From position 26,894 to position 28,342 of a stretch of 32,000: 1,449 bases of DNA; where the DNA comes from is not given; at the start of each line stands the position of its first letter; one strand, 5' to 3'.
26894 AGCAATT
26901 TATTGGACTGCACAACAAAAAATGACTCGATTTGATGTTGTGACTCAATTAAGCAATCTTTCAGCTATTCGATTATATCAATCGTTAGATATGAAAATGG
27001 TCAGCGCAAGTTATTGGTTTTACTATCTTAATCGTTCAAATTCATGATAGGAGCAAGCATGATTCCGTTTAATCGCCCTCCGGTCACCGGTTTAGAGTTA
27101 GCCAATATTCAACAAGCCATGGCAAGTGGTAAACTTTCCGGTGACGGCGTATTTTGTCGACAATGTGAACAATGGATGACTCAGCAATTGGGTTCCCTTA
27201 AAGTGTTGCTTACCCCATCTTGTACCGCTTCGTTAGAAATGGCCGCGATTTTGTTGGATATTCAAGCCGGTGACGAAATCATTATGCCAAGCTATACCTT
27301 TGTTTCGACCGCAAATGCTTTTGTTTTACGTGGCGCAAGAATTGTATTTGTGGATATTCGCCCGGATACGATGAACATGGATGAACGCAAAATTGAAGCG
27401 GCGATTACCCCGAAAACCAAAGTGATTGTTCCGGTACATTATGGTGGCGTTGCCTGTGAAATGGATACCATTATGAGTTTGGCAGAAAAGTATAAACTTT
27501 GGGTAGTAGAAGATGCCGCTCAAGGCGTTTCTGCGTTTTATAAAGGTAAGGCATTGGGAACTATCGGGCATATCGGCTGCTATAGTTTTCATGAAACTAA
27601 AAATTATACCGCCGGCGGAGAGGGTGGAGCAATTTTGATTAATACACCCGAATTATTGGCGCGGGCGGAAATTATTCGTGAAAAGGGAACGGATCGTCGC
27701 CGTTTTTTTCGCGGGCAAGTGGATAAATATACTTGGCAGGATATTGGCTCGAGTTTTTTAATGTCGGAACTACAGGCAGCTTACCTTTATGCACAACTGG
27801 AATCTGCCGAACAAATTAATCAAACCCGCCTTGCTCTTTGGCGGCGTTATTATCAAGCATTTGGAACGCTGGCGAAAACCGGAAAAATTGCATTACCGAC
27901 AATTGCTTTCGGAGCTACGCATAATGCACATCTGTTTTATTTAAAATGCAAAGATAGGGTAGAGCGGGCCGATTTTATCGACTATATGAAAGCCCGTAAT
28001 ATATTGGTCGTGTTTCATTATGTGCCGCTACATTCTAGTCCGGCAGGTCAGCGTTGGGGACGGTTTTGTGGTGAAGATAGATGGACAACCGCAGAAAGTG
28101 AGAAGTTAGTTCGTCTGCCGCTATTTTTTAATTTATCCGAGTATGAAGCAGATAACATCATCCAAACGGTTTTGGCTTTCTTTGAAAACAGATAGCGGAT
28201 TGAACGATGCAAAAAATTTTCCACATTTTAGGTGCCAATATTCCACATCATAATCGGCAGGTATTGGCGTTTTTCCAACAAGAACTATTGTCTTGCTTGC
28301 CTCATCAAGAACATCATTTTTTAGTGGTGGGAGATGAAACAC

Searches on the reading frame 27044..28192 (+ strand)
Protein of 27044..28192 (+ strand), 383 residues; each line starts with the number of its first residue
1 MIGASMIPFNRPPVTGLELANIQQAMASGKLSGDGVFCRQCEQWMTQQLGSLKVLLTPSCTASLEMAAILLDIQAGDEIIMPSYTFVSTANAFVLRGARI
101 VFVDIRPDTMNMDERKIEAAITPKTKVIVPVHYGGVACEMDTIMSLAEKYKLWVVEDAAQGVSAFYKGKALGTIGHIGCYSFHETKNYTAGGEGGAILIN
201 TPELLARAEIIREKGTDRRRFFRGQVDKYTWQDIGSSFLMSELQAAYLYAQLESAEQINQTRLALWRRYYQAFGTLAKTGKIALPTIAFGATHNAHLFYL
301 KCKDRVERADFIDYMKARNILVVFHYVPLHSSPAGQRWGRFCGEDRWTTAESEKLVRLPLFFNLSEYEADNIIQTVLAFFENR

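Call 6: search_protein_families(library=pfam, proteins=[window:27044-28192:+], max_evalue=0.001)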
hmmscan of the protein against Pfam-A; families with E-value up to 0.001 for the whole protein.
window:27044-28192:+ (383 aa): 3 families
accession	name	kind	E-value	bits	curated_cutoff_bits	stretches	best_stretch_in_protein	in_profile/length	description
PF01041.23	DegT_DnrJ_EryC1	-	1.3e-83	281.6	19.8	1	18-376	7-359/360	DegT/DnrJ/EryC1/StrS aminotransferase family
PF00155.27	Aminotran_1_2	-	4.9e-11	42.9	19.7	1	53-343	68-346/361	Aminotransferase class I and II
PF00266.25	Aminotran_5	-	1.7e-07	31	21.5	1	53-211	63-224/371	Aminotransferase class-V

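Call 18: find_related_loci(query=window:27044-28192:+, collection=genome_contigs, flank=10000)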
Query window:27044-28192:+ (383 aa) in genome_contigs; peptide patterns used: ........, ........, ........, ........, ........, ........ (x = any residue, [..] = any of these).
600 stretches matched a pattern (row limit reached: there are more); 580 encode a relative of the query (tblastn E <= 1e-3); the best 80 are kept; 80 distinct loci.
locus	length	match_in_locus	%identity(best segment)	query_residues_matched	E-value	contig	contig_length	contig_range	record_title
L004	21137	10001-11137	72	2-380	0e+0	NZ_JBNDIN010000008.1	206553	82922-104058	Serratia sp. 2723 Ga0501506_08, whole genome shotgun sequence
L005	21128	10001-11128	70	5-380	0e+0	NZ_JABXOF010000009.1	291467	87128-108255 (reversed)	Serratia ureilytica strain CCUG:50595 contig00009, whole genome shotgun sequence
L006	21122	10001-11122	71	7-380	0e+0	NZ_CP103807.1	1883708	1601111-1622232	Actinobacillus genomosp. 2 strain CCUG15571 chromosome, complete genome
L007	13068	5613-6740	71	5-380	0e+0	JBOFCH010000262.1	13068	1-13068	MAG: Plesiomonas sp. isolate WFFMC_MAG_181 k139_414452_flag=0_multi=7.9892_len=13068, whole genome shotgun sequence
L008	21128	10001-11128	71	5-380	0e+0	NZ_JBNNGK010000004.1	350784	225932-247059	Serratia sp. NPDC078593 NPDC078593_64_G6.ctg-0004, whole genome shotgun sequence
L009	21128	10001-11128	71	5-380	0e+0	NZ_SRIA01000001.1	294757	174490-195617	Serratia proteamaculans strain D2.2 1, whole genome shotgun sequence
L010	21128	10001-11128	70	5-380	0e+0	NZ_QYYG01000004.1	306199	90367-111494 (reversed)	Serratia inhibens strain S40 scaffold_4, whole genome shotgun sequence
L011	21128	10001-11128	72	5-380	0e+0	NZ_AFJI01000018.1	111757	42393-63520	Edwardsiella ictaluri ATCC 33202 contig00026, whole genome shotgun sequence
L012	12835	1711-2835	73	6-380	0e+0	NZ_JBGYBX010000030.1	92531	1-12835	MAG: Glaesserella sp. isolate Z2-71_MAG_13 Z2-71__46195, whole genome shotgun sequence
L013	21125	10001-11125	70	6-380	0e+0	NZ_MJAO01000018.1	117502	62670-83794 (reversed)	Serratia marcescens strain MSU97 contig00018, whole genome shotgun sequence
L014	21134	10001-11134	70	3-380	0e+0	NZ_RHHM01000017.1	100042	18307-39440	Erwinia psidii strain IBSBF 435 scaffold_17, whole genome shotgun sequence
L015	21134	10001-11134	70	3-380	0e+0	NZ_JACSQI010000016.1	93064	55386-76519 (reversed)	Escherichia whittamii strain Sa2BVA5 NODE_16_length_93064_cov_8.490929, whole genome shotgun sequence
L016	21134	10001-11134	71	3-380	0e+0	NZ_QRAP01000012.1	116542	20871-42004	Enterobacillus tribolii strain DSM 103736 Ga0215724_112, whole genome shotgun sequence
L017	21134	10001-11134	70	3-380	0e+0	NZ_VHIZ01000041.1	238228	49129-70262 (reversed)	Pantoea anthophila strain LMG 2558 Contig169, whole genome shotgun sequence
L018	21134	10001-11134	70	3-380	0e+0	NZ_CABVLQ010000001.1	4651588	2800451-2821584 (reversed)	Escherichia ruysiae isolate Human faeces, whole genome shotgun sequence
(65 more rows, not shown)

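Call 70: search_protein_families(library=pfam, proteins=[L012:112-1017:+, L012:975-1703:+, L012:2837-3580:+, L012:3583-4344:+, L012:4359-5420:+, L012:5398-6432:+, L012:6442-7326:+, L012:7295-8011:+, L012:8103-8873:-, L012:10075-11124:-], max_evalue=0.0001)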
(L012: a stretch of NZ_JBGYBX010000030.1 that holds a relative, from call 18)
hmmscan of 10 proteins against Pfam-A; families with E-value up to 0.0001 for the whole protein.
L012:112-1017:+ (302 aa): 0 families

L012:975-1703:+ (243 aa): 5 families
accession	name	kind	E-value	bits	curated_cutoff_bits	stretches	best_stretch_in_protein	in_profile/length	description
PF00583.31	Acetyltransf_1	-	2.2e-16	60.6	20.7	1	123-226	10-114/116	Acetyltransferase (GNAT) family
PF13508.13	Acetyltransf_7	-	3e-12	47.2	27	1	148-226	3-80/84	Acetyltransferase (GNAT) domain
PF13673.13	Acetyltransf_10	-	4.8e-07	30.2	23.6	1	125-226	5-105/128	Acetyltransferase (GNAT) domain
PF13302.13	Acetyltransf_3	-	4.7e-06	27.8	25.4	1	100-225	8-134/138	Acetyltransferase (GNAT) domain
PF08445.16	FR47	-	1.5e-05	25.3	22.1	1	172-236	22-85/86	FR47-like protein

L012:2837-3580:+ (248 aa): 0 families

L012:3583-4344:+ (254 aa): 1 family
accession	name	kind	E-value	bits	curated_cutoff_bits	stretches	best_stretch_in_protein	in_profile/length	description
PF01755.23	Glyco_transf_25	-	2.7e-46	158.4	24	1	6-190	2-198/199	Glycosyltransferase family 25 (LPS biosynthesis protein)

L012:4359-5420:+ (354 aa): 0 families

L012:5398-6432:+ (345 aa): 1 family
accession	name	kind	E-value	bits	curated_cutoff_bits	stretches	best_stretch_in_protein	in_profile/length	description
PF01075.23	Glyco_transf_9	-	2.7e-13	50.2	22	1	101-322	3-227/247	Glycosyltransferase family 9 (heptosyltransferase)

L012:6442-7326:+ (295 aa): 2 families
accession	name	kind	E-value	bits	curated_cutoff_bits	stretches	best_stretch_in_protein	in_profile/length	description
PF03466.25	LysR_substrate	-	1.6e-35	122.8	28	1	88-292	3-205/209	LysR substrate binding domain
PF00126.33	HTH_1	-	2.5e-17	63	26.6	1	4-62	2-60/60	Bacterial regulatory helix-turn-helix protein, lysR family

L012:7295-8011:+ (239 aa): 2 families
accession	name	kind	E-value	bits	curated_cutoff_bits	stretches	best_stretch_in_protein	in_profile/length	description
PF14681.12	UPRTase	-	8.3e-68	228.4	27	1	38-238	3-206/206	Uracil phosphoribosyltransferase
PF00156.33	Pribosyltran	-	7.1e-16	58.4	26.3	1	96-200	25-133/158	Phosphoribosyl transferase domain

L012:8103-8873:- (257 aa): 1 family
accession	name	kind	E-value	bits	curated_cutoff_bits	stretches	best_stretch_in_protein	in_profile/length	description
PF04536.20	TPM_phosphatase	-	2.2e-45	154.2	22.1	1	33-156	1-124/125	TPM domain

L012:10075-11124:- (350 aa): 1 family
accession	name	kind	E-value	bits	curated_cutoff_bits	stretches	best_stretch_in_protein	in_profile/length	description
PF05128.17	DUF697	-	1.8e-52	177.8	27.7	1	176-332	2-159/162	Domain of unknown function (DUF697)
